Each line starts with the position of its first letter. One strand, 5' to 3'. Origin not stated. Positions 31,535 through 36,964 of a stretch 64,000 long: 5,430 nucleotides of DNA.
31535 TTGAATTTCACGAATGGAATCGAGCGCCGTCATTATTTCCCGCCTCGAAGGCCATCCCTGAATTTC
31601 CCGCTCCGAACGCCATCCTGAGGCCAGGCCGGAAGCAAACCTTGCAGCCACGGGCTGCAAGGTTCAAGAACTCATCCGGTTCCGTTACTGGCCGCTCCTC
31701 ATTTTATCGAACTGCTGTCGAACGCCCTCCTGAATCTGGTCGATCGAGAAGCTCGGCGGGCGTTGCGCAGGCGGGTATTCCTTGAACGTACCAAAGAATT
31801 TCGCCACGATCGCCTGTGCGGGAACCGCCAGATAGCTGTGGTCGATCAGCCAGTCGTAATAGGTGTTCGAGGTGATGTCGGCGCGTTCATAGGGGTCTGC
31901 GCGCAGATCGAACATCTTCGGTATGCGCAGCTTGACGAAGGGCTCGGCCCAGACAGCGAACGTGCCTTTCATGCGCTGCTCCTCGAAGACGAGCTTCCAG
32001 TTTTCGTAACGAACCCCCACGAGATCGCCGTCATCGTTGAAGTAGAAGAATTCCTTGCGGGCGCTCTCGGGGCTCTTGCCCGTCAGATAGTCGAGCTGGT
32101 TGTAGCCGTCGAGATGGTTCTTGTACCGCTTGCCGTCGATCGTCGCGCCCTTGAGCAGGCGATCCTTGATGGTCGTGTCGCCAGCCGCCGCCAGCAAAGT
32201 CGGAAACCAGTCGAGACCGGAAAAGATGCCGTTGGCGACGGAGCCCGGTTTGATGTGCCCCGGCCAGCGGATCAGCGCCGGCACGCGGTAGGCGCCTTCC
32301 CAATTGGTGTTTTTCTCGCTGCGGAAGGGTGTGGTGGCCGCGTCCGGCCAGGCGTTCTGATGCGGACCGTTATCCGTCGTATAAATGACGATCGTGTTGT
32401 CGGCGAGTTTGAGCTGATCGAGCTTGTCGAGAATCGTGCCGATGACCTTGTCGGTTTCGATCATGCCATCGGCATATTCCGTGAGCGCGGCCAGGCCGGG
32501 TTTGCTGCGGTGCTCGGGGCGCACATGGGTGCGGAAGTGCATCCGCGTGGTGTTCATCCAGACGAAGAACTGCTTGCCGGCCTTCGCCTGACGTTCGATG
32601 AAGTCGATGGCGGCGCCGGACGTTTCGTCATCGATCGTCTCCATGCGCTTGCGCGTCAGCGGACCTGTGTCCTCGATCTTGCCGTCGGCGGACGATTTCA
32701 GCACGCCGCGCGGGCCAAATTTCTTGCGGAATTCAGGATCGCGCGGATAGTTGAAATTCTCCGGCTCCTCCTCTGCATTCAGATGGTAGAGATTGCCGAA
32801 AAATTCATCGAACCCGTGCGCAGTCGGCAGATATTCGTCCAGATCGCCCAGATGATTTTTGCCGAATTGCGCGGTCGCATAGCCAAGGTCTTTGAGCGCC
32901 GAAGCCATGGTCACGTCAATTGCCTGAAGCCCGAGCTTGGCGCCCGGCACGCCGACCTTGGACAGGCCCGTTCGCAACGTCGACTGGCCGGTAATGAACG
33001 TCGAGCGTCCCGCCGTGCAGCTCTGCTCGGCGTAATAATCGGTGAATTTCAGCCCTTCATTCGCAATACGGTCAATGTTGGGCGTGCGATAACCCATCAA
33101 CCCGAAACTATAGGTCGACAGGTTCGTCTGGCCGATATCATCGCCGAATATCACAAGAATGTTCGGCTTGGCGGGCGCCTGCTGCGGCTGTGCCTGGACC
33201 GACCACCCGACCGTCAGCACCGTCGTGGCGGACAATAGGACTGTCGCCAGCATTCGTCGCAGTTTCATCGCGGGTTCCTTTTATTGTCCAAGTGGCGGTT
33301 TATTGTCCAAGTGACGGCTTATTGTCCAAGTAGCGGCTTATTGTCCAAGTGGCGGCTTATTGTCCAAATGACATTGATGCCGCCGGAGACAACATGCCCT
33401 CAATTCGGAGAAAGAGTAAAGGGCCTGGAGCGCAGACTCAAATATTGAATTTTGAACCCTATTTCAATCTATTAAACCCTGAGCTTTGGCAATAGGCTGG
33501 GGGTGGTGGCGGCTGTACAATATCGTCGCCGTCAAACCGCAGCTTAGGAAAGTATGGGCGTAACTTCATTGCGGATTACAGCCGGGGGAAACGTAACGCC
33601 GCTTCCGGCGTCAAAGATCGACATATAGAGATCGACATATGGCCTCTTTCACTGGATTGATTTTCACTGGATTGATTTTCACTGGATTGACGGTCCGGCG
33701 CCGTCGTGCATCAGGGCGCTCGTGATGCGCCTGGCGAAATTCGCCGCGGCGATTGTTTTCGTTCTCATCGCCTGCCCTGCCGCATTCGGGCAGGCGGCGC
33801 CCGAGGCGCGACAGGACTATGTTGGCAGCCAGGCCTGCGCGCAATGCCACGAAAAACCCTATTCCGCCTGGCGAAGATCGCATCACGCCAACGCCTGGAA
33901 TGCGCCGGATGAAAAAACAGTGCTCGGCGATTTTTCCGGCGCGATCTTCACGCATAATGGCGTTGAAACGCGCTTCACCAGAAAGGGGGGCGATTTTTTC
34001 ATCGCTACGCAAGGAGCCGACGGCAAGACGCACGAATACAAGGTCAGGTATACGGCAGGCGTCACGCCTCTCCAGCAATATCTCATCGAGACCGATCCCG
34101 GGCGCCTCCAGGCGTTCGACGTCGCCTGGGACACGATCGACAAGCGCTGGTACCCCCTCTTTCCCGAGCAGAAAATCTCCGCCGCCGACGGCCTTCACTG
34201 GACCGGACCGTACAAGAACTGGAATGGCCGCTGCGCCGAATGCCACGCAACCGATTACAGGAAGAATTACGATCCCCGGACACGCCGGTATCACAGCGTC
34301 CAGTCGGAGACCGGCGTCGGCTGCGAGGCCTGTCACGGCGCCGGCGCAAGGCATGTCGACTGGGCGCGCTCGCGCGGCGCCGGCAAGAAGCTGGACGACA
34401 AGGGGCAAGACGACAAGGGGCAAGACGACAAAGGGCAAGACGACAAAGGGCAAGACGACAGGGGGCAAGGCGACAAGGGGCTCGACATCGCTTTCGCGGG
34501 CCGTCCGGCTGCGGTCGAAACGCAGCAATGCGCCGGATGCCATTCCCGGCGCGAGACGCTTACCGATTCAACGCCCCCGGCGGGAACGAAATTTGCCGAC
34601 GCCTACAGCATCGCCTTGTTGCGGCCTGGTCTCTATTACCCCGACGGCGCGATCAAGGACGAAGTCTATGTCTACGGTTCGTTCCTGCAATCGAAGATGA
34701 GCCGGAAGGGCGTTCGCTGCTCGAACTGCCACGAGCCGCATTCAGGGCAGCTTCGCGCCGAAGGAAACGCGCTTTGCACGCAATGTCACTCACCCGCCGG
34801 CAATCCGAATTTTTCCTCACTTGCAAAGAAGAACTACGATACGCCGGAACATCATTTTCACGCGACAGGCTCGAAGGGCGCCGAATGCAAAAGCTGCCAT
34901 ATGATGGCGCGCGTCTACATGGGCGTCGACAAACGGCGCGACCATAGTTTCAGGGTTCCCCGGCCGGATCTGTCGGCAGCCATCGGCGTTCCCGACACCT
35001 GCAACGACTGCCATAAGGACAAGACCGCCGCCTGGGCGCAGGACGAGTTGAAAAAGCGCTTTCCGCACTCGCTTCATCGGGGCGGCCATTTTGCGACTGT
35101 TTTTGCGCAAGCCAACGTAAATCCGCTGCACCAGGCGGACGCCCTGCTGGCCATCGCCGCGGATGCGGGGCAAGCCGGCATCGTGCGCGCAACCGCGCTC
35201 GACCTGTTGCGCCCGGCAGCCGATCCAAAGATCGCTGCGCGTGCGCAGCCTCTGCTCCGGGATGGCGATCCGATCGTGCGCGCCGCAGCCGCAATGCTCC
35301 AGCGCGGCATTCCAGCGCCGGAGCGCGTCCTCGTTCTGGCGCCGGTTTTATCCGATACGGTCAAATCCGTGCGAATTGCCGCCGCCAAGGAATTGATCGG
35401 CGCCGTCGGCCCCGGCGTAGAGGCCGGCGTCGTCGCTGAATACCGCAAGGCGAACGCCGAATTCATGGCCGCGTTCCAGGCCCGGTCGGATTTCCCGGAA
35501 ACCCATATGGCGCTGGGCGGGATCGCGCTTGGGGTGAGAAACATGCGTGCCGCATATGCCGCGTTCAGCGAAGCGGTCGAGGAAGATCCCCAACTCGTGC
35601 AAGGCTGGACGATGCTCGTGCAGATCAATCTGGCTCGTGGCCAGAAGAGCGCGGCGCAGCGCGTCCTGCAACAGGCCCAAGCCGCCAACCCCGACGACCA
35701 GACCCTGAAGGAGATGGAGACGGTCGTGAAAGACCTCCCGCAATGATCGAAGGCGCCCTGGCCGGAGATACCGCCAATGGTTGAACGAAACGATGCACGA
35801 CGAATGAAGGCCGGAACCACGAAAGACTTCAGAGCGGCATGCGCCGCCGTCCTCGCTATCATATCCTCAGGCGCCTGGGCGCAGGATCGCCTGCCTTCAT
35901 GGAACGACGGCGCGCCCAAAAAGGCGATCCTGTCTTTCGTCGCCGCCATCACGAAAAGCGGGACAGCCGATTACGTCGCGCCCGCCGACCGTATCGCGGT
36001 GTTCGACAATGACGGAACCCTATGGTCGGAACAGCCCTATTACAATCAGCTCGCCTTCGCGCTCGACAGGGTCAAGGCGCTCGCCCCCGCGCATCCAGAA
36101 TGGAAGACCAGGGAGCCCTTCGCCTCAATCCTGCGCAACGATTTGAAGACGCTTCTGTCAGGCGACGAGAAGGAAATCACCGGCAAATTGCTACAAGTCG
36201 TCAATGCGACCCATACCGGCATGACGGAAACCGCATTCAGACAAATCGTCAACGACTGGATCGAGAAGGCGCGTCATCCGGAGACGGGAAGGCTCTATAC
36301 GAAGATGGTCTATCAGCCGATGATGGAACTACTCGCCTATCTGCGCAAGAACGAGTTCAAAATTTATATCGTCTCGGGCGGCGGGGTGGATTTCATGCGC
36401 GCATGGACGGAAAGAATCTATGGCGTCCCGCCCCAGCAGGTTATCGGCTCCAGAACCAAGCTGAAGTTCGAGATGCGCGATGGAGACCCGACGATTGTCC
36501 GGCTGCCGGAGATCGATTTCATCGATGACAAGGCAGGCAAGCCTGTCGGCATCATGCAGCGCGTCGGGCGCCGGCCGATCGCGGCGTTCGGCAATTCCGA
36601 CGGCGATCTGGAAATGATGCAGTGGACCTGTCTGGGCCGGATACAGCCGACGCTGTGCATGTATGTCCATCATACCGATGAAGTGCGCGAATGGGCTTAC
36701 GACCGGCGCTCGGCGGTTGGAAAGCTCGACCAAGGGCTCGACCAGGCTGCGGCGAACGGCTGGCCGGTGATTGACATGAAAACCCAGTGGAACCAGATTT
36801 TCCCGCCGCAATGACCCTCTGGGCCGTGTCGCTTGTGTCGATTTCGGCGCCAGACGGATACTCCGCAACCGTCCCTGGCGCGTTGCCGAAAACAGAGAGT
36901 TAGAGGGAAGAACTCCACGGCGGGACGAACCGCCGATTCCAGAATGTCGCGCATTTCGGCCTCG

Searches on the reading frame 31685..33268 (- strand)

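Call 12: search_protein_families(library=pfam, proteins=[window:31685-33268:-], max_evalue=0.001)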
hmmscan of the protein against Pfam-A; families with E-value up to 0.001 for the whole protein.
window:31685-33268:- (527 aa): 3 families
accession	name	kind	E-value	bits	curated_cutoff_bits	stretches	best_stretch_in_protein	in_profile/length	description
PF00884.28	Sulfatase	-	5.1e-50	170.9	25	1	35-363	1-300/301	Sulfatase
PF16347.10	SGSH_C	-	7e-07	30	29.3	1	320-376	9-63/154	N-sulphoglucosamine sulphohydrolase, C-terminal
PF14707.11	Sulfatase_C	-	1.5e-06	29.2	30.9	1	404-470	3-77/127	C-terminal region of aryl-sulfatase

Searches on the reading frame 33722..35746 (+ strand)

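Call 12: search_protein_families(library=pfam, proteins=[window:33722-35746:+], max_evalue=0.001)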
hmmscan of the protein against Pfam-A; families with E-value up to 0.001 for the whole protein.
window:33722-35746:+ (674 aa): 8 families
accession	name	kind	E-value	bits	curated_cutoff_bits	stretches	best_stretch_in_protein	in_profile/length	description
PF14537.11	Cytochrom_c3_2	-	3.5e-12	47.1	25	1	328-395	4-66/79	Cytochrome c3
PF13435.11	Cytochrome_C554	-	4.9e-12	47.1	20.8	2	168-206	48-84/84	Cytochrome c554 and c-prime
PF14522.11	Cytochrome_C7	-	3.3e-11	43.3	24.8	0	376-437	4-54/67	Cytochrome c7 and related cytochrome c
PF09699.15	Paired_CXXCH_1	-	7.9e-08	32.3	20.6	1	332-358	8-38/41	Doubled CXXCH motif (Paired_CXXCH_1)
PF14559.12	TPR_19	-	7.8e-06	26.6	25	1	607-662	6-61/68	Tetratricopeptide repeat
PF02085.21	Cytochrom_CIII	-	8.7e-05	23.2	22.9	0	169-208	47-85/101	Class III cytochrome C family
PF22113.1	Mtrc-MtrF_II-IV_dom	-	0.0001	22.3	30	0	332-442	8-100/176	Outer membrane cytochrome MtrC/MtrF-like, domains II/IV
PF13428.12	TPR_14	-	0.00017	22.4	23.5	0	627-662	2-37/44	Tetratricopeptide repeat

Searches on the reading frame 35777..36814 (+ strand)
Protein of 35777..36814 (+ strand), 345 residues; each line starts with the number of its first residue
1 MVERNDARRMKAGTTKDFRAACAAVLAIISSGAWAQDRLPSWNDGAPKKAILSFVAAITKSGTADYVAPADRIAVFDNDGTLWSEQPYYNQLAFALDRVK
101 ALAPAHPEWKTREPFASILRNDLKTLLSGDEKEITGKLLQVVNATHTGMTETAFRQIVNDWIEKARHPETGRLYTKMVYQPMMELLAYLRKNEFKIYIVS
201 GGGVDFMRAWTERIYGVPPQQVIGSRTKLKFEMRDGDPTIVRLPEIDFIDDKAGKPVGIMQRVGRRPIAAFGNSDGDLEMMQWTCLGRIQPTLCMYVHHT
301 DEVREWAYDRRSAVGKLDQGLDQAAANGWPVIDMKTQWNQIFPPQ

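Call 12: search_protein_families(library=pfam, proteins=[window:35777-36814:+], max_evalue=0.001)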
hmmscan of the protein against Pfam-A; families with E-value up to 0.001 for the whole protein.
window:35777-36814:+ (345 aa): 2 families
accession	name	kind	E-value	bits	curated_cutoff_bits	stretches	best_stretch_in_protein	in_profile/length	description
PF12710.13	HAD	-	4.7e-09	37.4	27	1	74-282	1-189/189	haloacid dehalogenase-like hydrolase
PF00702.32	Hydrolase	-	3.1e-06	28.2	26.4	1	73-216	3-136/191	haloacid dehalogenase-like hydrolase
